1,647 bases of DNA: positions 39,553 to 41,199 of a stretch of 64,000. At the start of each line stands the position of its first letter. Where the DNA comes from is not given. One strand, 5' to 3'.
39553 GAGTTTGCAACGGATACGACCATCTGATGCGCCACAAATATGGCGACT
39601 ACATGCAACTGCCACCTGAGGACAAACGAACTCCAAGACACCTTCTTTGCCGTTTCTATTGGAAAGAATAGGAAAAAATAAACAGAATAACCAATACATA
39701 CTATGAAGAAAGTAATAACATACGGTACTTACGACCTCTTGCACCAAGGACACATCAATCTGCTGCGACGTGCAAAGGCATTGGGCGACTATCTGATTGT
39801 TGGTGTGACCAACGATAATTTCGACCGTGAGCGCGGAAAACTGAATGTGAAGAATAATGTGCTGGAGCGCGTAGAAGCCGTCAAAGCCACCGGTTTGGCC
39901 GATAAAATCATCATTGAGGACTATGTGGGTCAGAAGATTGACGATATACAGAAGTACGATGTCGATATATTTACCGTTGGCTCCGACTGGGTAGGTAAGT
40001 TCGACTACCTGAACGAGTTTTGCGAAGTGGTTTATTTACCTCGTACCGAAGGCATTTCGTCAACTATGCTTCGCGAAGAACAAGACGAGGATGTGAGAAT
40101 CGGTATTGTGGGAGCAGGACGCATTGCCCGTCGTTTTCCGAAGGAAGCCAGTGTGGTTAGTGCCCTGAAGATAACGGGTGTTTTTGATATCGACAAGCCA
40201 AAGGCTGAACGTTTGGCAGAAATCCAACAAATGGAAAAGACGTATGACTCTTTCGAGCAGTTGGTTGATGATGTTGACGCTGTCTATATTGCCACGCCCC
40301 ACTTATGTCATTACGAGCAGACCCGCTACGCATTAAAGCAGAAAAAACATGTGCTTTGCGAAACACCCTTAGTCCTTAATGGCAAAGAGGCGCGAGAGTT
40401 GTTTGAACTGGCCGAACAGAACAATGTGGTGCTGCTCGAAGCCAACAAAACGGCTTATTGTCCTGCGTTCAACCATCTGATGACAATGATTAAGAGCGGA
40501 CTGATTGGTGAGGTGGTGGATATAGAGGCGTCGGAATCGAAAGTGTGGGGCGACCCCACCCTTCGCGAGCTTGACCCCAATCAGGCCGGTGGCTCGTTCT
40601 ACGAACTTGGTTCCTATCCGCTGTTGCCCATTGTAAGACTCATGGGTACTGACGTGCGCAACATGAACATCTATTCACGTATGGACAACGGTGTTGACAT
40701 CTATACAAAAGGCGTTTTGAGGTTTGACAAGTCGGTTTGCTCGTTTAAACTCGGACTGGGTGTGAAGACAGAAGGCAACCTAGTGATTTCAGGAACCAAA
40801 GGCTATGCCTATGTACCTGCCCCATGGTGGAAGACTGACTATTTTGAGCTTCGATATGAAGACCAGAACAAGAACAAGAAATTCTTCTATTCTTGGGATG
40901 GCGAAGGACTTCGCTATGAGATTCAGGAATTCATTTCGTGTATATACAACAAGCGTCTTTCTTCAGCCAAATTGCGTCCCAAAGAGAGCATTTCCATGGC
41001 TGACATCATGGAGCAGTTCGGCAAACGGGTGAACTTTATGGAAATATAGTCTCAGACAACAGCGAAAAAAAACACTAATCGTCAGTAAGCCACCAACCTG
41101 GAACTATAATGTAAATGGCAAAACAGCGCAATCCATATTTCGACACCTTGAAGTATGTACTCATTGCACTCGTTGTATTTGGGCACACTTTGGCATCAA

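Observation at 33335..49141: Teichoic-acid-style, phosphodiester-rich glycopolymer locus in a Gram-negative Bacteroidota genome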

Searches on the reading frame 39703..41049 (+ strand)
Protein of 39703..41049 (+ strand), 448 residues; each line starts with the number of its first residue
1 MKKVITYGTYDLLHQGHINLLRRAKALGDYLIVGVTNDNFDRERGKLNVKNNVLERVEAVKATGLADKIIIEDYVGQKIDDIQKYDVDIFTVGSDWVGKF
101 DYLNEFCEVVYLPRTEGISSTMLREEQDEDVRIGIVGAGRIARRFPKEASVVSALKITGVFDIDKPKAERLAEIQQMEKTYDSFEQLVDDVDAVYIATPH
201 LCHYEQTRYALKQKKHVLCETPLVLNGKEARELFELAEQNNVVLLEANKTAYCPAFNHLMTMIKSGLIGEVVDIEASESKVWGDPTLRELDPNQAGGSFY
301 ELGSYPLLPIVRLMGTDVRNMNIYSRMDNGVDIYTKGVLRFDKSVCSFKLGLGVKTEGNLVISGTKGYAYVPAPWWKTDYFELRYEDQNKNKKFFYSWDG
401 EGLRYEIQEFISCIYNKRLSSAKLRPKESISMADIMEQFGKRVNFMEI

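Call 3: search_protein_families(library=pfam, proteins=[window:39703-41049:+], max_evalue=0.01)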
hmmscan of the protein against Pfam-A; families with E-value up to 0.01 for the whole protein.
window:39703-41049:+ (448 aa): 6 families
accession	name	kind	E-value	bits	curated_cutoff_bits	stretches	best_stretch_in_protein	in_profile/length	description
PF01408.29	GFO_IDH_MocA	-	4.6e-25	89.1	24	1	131-245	1-117/120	Oxidoreductase family, NAD-binding Rossmann fold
PF01467.32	CTP_transf_like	-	7.9e-18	65.4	21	1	5-125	1-132/133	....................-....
PF22725.1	GFO_IDH_MocA_C3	-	2.5e-09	37.7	27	1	258-369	3-123/124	GFO/IDH/MocA C-terminal domain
PF02826.25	2-Hacid_dh_C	-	0.00012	22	25.1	1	128-200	34-101/178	D-isomer specific 2-hydroxyacid dehydrogenase, NAD binding domain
PF02894.22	GFO_IDH_MocA_C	-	0.00065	20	22.9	1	262-423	3-192/218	Oxidoreductase family, C-terminal alpha/beta domain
PF02629.25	CoA_binding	-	0.0094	17.1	22.3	0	129-200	2-73/97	CoA binding domain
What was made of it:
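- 39703..41049 (+): TagD-like cytidylyltransferase (residues 1-126) fused to a Gfo/Idh/MocA domain (residues 130-448). Pfam (call 3).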

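Call 9: find_encoding_contigs(protein=window:39703-41049:+, flank=10000, max_places=6)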
Protein window:39703-41049:+ (448 aa): 15 contigs read that carry it; 6 places shown.
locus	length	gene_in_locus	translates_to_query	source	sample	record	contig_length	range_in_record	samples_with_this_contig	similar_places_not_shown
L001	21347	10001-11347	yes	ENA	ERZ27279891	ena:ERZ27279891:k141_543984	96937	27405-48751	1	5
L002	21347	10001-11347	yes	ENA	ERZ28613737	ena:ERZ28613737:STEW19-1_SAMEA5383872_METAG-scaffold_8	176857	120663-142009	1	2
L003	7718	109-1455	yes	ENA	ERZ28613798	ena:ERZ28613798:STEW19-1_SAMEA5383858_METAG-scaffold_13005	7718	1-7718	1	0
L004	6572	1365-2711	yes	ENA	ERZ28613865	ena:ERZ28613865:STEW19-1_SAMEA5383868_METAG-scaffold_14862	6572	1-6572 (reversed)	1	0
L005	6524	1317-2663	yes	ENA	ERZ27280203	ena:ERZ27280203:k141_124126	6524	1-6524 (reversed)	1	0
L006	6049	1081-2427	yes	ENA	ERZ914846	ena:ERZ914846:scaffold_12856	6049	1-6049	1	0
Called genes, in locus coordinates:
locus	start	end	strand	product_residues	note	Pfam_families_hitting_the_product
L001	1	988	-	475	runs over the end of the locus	PF01476:LysM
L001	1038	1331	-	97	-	-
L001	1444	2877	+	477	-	PF13308:YARHG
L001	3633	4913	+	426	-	PF04464:Glyphos_transf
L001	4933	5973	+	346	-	PF01757:Acyl_transf_3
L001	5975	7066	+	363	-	PF04230:PS_pyruv_trans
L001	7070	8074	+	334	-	PF00535:Glycos_transf_2, PF10111:Glyco_tranf_2_2, PF13641:Glyco_tranf_2_3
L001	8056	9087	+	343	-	PF17101:Stealth_CR1 (weak), PF11380:Stealth_CR2, PF17103:Stealth_CR4 (weak)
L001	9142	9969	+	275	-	PF04991:LicD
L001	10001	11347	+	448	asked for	PF01467:CTP_transf_like, PF01408:GFO_IDH_MocA, PF22725:GFO_IDH_MocA_C3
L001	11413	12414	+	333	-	PF01757:Acyl_transf_3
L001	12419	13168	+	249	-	PF00106:adh_short, PF13561:adh_short_C2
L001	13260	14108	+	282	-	PF04991:LicD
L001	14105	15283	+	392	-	PF04464:Glyphos_transf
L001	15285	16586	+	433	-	PF04932:Wzy_C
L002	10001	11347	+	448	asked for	PF01467:CTP_transf_like, PF01408:GFO_IDH_MocA, PF22725:GFO_IDH_MocA_C3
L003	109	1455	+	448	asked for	PF01467:CTP_transf_like, PF01408:GFO_IDH_MocA, PF22725:GFO_IDH_MocA_C3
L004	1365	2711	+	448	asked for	PF01467:CTP_transf_like, PF01408:GFO_IDH_MocA, PF22725:GFO_IDH_MocA_C3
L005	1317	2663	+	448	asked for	PF01467:CTP_transf_like, PF01408:GFO_IDH_MocA, PF22725:GFO_IDH_MocA_C3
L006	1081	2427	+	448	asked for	PF01467:CTP_transf_like, PF01408:GFO_IDH_MocA, PF22725:GFO_IDH_MocA_C3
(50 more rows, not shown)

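Call 10: search_protein_families(library=ncbifam, proteins=[window:39703-41049:+], max_evalue=0.001)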
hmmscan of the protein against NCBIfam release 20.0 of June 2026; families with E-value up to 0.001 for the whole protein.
window:39703-41049:+ (448 aa): 19 families
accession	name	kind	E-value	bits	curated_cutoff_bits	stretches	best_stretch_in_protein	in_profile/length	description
TIGR01518.1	g3p_cytidyltrns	equivalog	1.4e-34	118.8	165.4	1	4-126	1-124/125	glycerol-3-phosphate cytidylyltransferase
TIGR04380.1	myo_inos_iolG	equivalog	6.8e-22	77.8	355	1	131-277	2-151/330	inositol 2-dehydrogenase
NF041392.1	XylDh_Gfo6_Halo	equivalog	8.9e-22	77.3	350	1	124-392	10-296/350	D-xylose 1-dehydrogenase Gfo6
NF040723.1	UDP-GlcNAcDh_Arch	equivalog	1.9e-19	70.3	450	1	131-418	1-278/302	UDP-N-acetylglucosamine 3-dehydrogenase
NF058561.1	BT_2158_fam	equivalog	2.3e-15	56.2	750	1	148-282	50-189/487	glycoside 3-dehydrogenase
TIGR00125.1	cyt_tran_rel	domain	8.8e-15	54.6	27.7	1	4-60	2-59/65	adenylyltransferase/cytidyltransferase family protein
NF052479.1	LevoglcsnDh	equivalog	6.3e-14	51.4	650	1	159-280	40-163/386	levoglucosan dehydrogenase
NF007574.0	PRK10206.1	equivalog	1.9e-12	46.9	352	1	155-316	29-189/345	oxidoreductase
TIGR02199.1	rfaE_dom_II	equivalog_domain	1.6e-11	44.2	181.5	1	3-97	13-107/144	D-glycero-beta-D-manno-heptose 1-phosphate adenylyltransferase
NF001985.0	PRK00777.1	subfamily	1.9e-11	44.3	104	1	1-62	4-64/157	pantetheine-phosphate adenylyltransferase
NF008607.0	PRK11579.1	subfamily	2.2e-11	43.3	330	1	129-318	3-193/346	oxidoreductase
NF052679.1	InsChiInosDhIolG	equivalog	1.4e-09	37.5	540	1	131-277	3-154/343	bifunctional inositol 2-dehydrogenase/D-chiro-inositol 1-dehydrogenase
NF008454.0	PRK11316.1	equivalog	4e-09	35.6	521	1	3-70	342-410/475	bifunctional D-glycero-beta-D-manno-heptose-7-phosphate kinase/D-glycero-beta-D-manno-heptose 1-phosphate adenylyltransferase HldE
NF002250.0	PRK01170.1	subfamily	1e-07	31.8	489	1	3-50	2-49/322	bifunctional pantetheine-phosphate adenylyltransferase/NTP phosphatase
NF041124.1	CoaD_Thcocales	equivalog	5e-07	29.8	290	1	2-44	5-47/156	phosphopantetheine adenylyltransferase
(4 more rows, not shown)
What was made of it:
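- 39703..41049 (+): TIGR01518 scores 119 bits against a cutoff of 165 (call 10).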

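Call 16: find_homologous_proteins(query=window:39703-41049:+, max_evalue=1e-10)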
Query window:39703-41049:+ (448 aa): 8000 proteins with E <= 1e-10 among 8000 candidates; the best 120 are listed.
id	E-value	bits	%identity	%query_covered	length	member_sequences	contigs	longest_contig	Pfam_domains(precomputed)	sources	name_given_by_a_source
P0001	0.0e+0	1018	100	100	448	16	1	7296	PF01408.29,PF22725.2,PF01467.33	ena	-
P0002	9.9e-296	998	97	100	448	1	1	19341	PF01408.29,PF22725.2,PF01467.33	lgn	-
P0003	2.8e-283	957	92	100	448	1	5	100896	PF01408.29,PF22725.2,PF01467.33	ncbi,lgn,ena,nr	ncbi:MAG: Gfo/Idh/MocA family oxidoreductase [Prevotella sp.]|nr:Gfo/Idh/MocA family oxidoreductase 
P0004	5.4e-283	956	92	100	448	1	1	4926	PF01408.29,PF22725.2,PF01467.33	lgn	-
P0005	7.2e-283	956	93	100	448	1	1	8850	PF01408.29,PF22725.2,PF01467.33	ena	-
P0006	1.2e-281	952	91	100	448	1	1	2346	PF01408.29,PF22725.2,PF01467.33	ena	-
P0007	6.1e-281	950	91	100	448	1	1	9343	PF01408.29,PF22725.2,PF01467.33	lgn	-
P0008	1.6e-260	882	84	100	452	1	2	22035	PF01408.29,PF22725.2,PF01467.33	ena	-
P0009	2.1e-260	882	84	100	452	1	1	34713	PF01408.29,PF22725.2,PF01467.33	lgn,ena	-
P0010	2.8e-260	882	84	100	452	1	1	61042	PF01408.29,PF22725.2,PF01467.33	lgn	-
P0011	2.9e-260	881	84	100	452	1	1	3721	PF01408.29,PF22725.2,PF01467.33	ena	-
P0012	5.1e-260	881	84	100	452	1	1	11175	PF01408.29,PF22725.2,PF01467.33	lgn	-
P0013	5.7e-260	881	84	100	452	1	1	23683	PF01408.29,PF22725.2,PF01467.33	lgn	-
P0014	6.0e-260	880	84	100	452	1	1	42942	PF01408.29,PF22725.2,PF01467.33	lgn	-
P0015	1.4e-259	879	84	100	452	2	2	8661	PF01408.29,PF22725.2,PF01467.33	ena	-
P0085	5.4e-244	828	79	100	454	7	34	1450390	PF01408.29,PF22725.2,PF01467.33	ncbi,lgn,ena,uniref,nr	ncbi:cytidyltransferase-related enzyme [Prevotella dentalis DSM 3688]|uniref:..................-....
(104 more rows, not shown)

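Call 17: find_encoding_contigs(protein=P0085, flank=10000, max_places=3)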
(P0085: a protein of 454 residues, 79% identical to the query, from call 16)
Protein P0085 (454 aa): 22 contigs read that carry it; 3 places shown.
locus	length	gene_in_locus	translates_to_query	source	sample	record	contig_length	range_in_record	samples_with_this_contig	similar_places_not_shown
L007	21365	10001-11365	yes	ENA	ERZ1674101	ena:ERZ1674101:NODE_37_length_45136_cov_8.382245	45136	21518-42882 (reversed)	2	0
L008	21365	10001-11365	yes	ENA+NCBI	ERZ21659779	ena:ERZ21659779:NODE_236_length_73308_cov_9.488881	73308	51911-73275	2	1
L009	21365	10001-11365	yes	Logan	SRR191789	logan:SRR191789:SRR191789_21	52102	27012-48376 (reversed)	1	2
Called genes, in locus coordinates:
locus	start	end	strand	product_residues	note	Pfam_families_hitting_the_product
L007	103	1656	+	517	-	-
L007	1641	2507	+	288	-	PF00106:adh_short, PF08659:KR, PF13561:adh_short_C2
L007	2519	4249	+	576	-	PF02776:TPP_enzyme_N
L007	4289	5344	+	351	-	PF04230:PS_pyruv_trans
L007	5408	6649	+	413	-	PF00534:Glycos_transf_1, PF13692:Glyco_trans_1_4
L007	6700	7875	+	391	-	PF14897:EpsG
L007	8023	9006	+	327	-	PF13641:Glyco_tranf_2_3, PF00535:Glycos_transf_2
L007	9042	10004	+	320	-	PF05704:Caps_synth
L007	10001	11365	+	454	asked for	PF01467:CTP_transf_like, PF01408:GFO_IDH_MocA, PF22725:GFO_IDH_MocA_C3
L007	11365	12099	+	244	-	PF00106:adh_short, PF13561:adh_short_C2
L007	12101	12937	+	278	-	PF04991:LicD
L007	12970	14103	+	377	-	PF09314:DUF1972, PF13439:Glyco_transf_4, PF13579:Glyco_trans_4_4 (weak), PF00534:Glycos_transf_1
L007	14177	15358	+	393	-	PF14907:NTP_transf_5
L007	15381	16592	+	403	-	PF01370:Epimerase, PF04321:RmlD_sub_bind, PF16363:GDP_Man_Dehyd (weak), PF01370:Epimerase (weak)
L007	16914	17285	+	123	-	PF13366:PDDEXK_3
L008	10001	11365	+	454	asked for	PF01467:CTP_transf_like, PF01408:GFO_IDH_MocA, PF22725:GFO_IDH_MocA_C3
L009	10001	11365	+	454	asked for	PF01467:CTP_transf_like, PF01408:GFO_IDH_MocA, PF22725:GFO_IDH_MocA_C3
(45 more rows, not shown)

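Call 18: find_encoding_contigs(protein=P0003, flank=10000, max_places=2)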
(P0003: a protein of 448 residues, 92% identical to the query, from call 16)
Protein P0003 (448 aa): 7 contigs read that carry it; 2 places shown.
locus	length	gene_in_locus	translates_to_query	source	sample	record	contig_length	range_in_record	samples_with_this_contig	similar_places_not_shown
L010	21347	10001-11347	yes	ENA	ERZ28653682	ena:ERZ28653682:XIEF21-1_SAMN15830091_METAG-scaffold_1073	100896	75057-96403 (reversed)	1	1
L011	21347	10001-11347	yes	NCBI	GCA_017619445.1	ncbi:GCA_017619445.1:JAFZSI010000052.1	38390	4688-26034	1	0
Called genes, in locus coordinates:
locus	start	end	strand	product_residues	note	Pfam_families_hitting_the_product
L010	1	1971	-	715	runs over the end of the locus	PF17678:Glyco_hydro_92N, PF07971:Glyco_hydro_92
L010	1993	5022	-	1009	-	PF01565:FAD_binding_4, PF02913:FAD-oxidase_C, PF13183:Fer4_8 (weak), PF02754:CCG (faint)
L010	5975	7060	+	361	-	PF04230:PS_pyruv_trans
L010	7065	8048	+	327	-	PF00535:Glycos_transf_2, PF10111:Glyco_tranf_2_2, PF13641:Glyco_tranf_2_3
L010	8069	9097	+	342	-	PF11380:Stealth_CR2, PF17103:Stealth_CR4 (faint)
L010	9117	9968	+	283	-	PF04991:LicD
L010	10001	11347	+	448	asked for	PF01467:CTP_transf_like, PF01408:GFO_IDH_MocA, PF22725:GFO_IDH_MocA_C3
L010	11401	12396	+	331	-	PF01757:Acyl_transf_3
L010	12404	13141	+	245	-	PF00106:adh_short, PF13561:adh_short_C2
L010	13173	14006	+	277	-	PF04991:LicD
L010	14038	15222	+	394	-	PF04464:Glyphos_transf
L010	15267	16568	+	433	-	PF04932:Wzy_C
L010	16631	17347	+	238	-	PF04991:LicD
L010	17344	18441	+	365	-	PF00534:Glycos_transf_1, PF13692:Glyco_trans_1_4, PF13524:Glyco_trans_1_2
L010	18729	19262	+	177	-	PF03808:Glyco_tran_WecG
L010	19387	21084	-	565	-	PF00931:NB-ARC (faint), PF02463:SMC_N (faint), PF00005:ABC_tran, PF13555:AAA_29 (faint), PF13304:AAA_21 (faint), PF12848:ABC_tran_Xtn, PF00005:ABC_tran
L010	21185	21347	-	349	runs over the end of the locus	PF01545:Cation_efflux, PF16916:ZT_dimer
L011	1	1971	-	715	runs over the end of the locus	PF17678:Glyco_hydro_92N, PF07971:Glyco_hydro_92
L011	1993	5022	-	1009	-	PF01565:FAD_binding_4, PF02913:FAD-oxidase_C, PF13183:Fer4_8 (weak), PF02754:CCG (faint)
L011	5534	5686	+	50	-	-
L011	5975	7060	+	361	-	PF04230:PS_pyruv_trans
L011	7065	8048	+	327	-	PF00535:Glycos_transf_2, PF10111:Glyco_tranf_2_2, PF13641:Glyco_tranf_2_3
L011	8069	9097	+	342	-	PF11380:Stealth_CR2, PF17103:Stealth_CR4 (faint)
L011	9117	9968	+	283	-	PF04991:LicD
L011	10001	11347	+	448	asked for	PF01467:CTP_transf_like, PF01408:GFO_IDH_MocA, PF22725:GFO_IDH_MocA_C3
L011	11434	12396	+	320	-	PF01757:Acyl_transf_3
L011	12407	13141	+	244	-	PF00106:adh_short, PF13561:adh_short_C2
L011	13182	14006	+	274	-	PF04991:LicD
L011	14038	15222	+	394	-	PF04464:Glyphos_transf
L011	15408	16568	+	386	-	PF04932:Wzy_C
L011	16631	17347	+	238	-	PF04991:LicD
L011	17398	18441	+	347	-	PF00534:Glycos_transf_1, PF13692:Glyco_trans_1_4, PF13524:Glyco_trans_1_2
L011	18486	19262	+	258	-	PF03808:Glyco_tran_WecG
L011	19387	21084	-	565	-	PF00931:NB-ARC (faint), PF02463:SMC_N (faint), PF00005:ABC_tran, PF13555:AAA_29 (faint), PF13304:AAA_21 (faint), PF12848:ABC_tran_Xtn, PF00005:ABC_tran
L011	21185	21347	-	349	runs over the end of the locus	PF01545:Cation_efflux, PF16916:ZT_dimer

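Call 19: search_solved_structures(query=window:39703-41049:+, max_evalue=0.00001)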
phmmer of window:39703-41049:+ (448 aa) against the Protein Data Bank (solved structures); distinct sequences matched with E-value up to 0.00001: 78 (the best 60 are shown).
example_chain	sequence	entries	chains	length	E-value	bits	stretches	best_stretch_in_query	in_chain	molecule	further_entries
2b7l_A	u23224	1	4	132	8.6e-37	130.2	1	1-126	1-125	glycerol-3-phosphate cytidylyltransferase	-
1coz_A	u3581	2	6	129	3.3e-35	124.9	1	1-126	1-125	PROTEIN (GLYCEROL-3-PHOSPHATE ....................) | glycerol-3-phosphate cytidylyltransferase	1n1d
3e9m_A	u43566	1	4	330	8.1e-32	113.8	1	130-440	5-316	Oxidoreductase, Gfo/Idh/MocA family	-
3evn_A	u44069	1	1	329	6.6e-24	87.7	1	130-389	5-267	Oxidoreductase, Gfo/Idh/MocA family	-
4had_A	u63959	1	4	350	8.2e-24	87.4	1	131-418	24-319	Probable oxidoreductase protein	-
2o48_X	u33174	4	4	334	8e-23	84.1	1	132-442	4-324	Dimeric dihydrodiol dehydrogenase | Trans-1,2-dihydrobenzene-1,2-diol dehydrogenase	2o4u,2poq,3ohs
4iq0_A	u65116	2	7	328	1.7e-19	73.2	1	131-354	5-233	Oxidoreductase, Gfo/Idh/MocA family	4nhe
2ho5_A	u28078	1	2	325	2.3e-19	72.8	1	132-354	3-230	Oxidoreductase, Gfo/Idh/MocA family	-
3rc9_A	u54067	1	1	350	7.1e-17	64.5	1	129-337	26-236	Sugar 3-ketoreductase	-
3rcb_A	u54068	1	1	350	9.8e-17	64.1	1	129-337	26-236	Sugar 3-ketoreductase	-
3rbv_A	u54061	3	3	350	9.8e-17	64.1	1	129-337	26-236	Sugar 3-ketoreductase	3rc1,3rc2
3rc7_A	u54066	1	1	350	3.5e-16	62.2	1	129-337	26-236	Sugar 3-ketoreductase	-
3e18_A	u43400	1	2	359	9.3e-14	54.3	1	133-323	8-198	oxidoreductase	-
2glx_A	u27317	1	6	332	1e-13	54.1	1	132-345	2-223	1,5-anhydro-D-fructose reductase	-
3elb_A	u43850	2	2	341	1.9e-13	53.3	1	7-121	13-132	Ethanolamine-phosphate cytidylyltransferase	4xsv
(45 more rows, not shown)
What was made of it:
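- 39703..41049 (+): PDB glycerol-3-phosphate cytidylyltransferases (2b7l, 1coz) at 9e-37 and 3e-35 (call 19).
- On Glycerol-3-phosphate cytidylyltransferase (TagD, TIGR01518): E 9e-37 and 3e-35 to the PDB glycerol-3-phosphate cytidylyltransferases 2b7l and 1coz (call 19).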

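Call 35: find_related_loci(query=A3, collection=genome_contigs, flank=10000)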
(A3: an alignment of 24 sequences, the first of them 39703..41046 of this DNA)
Query A3 (448 aa) in genome_contigs; peptide patterns used: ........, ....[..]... (x = any residue, [..] = any of these).
600 stretches matched a pattern (row limit reached: there are more); 586 encode a relative of the query (tblastn E <= 1e-3); the best 80 are kept; 80 distinct loci.
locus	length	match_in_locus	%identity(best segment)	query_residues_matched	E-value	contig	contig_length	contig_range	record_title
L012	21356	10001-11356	84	1-448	0e+0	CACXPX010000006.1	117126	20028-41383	MAG: uncultured Prevotellaceae bacterium isolate RUG11493 genome assembly, contig: RUG11493_asm_6, whole genome shotgun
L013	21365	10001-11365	81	1-448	0e+0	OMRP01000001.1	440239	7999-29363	uncultured Prevotellaceae bacterium isolate RUG812 genome assembly, contig: scaffold_0, whole genome shotgun sequence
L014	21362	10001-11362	82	1-448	0e+0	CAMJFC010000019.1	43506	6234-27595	MAG: uncultured Prevotellaceae bacterium isolate SRR12081293_bin.71_metaWRAP_v1.3_MAG genome assembly, contig: ERZ122897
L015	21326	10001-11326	77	1-442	0e+0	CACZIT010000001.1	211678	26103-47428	MAG: uncultured Prevotellaceae bacterium isolate RUG12665 genome assembly, contig: RUG12665_asm_1, whole genome shotgun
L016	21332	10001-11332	77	1-444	0e+0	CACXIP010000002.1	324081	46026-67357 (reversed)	MAG: uncultured Prevotellaceae bacterium isolate RUG11288 genome assembly, contig: RUG11288_asm_2, whole genome shotgun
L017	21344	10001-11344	74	1-448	0e+0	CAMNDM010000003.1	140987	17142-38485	MAG: uncultured Bacteroidales bacterium isolate SRR873598_bin.53_metaWRAP_v1.3_MAG genome assembly, contig: NODE.103_len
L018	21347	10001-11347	76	1-448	0e+0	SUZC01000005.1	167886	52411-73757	MAG: Rikenellaceae bacterium isolate SIG166 NODE_77_length_167886_cov_23.662473, whole genome shotgun sequence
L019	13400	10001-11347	75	1-448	0e+0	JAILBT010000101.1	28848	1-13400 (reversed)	MAG: Prevotella sp. isolate RUI566 k141_11437169_flag=0_multi=32.3559_len=28848, whole genome shotgun sequence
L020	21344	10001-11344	73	1-448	0e+0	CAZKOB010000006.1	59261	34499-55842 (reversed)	MAG TPA_asm: uncultured Bacteroides sp. isolate SRP222994_co1_340 genome assembly, contig: NODE_793_length_59261_cov_41.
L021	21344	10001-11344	72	1-448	0e+0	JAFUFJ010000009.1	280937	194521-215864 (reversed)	MAG: Prevotella sp. isolate RGIG4444 Roe_deer_Omasum-4__c4728, whole genome shotgun sequence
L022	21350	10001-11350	72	1-448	0e+0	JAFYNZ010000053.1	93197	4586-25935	MAG: Muribaculaceae bacterium isolate RGIG7264 Water_buffalos_Cecum-4__c598285, whole genome shotgun sequence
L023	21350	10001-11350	74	1-448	0e+0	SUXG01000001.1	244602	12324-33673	MAG: Bacteroidales bacterium isolate SIG118 NODE_107_length_244602_cov_3.817401, whole genome shotgun sequence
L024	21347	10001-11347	72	1-448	0e+0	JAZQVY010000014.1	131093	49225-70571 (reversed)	MAG: Alistipes sp. isolate T1900045166_TC20190160.MAGScoT_cleanbin_000056 SGB_5153_k141_787049, whole genome shotgun seq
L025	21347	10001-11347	73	1-448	0e+0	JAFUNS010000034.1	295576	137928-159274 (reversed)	MAG: Bacteroides sp. isolate RGIG4661 Roe_deer_Rectum-4__c2055, whole genome shotgun sequence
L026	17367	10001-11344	74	1-448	0e+0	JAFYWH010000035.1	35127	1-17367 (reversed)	MAG: Bacteroidaceae bacterium isolate RGIG7480 Water_buffalos_Colon-3__c64227, whole genome shotgun sequence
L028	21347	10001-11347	73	1-448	0e+0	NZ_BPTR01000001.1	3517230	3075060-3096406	Segatella bryantii strain DSM 11371 sequence1, whole genome shotgun sequence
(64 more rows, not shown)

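Call 52: search_protein_families(library=pfam, alignment_id=A4, max_evalue=0.0001)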
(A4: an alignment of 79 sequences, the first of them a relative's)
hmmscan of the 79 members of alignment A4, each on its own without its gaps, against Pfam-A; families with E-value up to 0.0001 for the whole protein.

A. member 1, L012:11363-12055:+ (231 aa): 4 families
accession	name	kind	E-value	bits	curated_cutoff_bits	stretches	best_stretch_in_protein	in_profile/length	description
PF00106.31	adh_short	-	6e-39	134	26.6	1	2-184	1-193/195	short chain dehydrogenase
PF13561.12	adh_short_C2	-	9.6e-39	133.8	27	1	11-228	6-235/236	Enoyl-(Acyl carrier protein) reductase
PF08659.16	KR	-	6.5e-08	33.1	22.6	1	5-153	4-162/180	KR domain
PF23441.1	SDR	-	7.7e-05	22.6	27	0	120-227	143-254/258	SDR-like rossmann domain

B. families by the number of members that match (of 79 scanned): 19 families
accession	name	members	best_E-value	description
PF13561.12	adh_short_C2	58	4e-43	Enoyl-(Acyl carrier protein) reductase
PF00106.31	adh_short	58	1.5e-41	short chain dehydrogenase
PF08659.16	KR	27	3.8e-14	KR domain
PF23441.1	SDR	13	1.5e-06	SDR-like rossmann domain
PF00266.25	Aminotran_5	8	1.7e-24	Aminotransferase class-V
PF01370.27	Epimerase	5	5.5e-07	NAD dependent epimerase/dehydratase family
PF00155.27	Aminotran_1_2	4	4.6e-42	Aminotransferase class I and II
PF04991.19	LicD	2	2.1e-43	LicD family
PF01757.29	Acyl_transf_3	2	9.6e-16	Acyltransferase domain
PF16227.11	DUF4886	1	6.2e-38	Domain of unknown function (DUF4886)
PF14907.12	NTP_transf_5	1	1.8e-34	Uncharacterised nucleotidyltransferase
PF01467.32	CTP_transf_like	1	4.4e-26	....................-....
PF01128.25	IspD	1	1.2e-15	2-C-methyl-D-erythritol 4-phosphate cytidylyltransferase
PF12804.13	NTP_transf_3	1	2.1e-11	MobA-like NTP transferase domain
PF10509.15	GalKase_gal_bdg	1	4.1e-11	Galactokinase galactose-binding signature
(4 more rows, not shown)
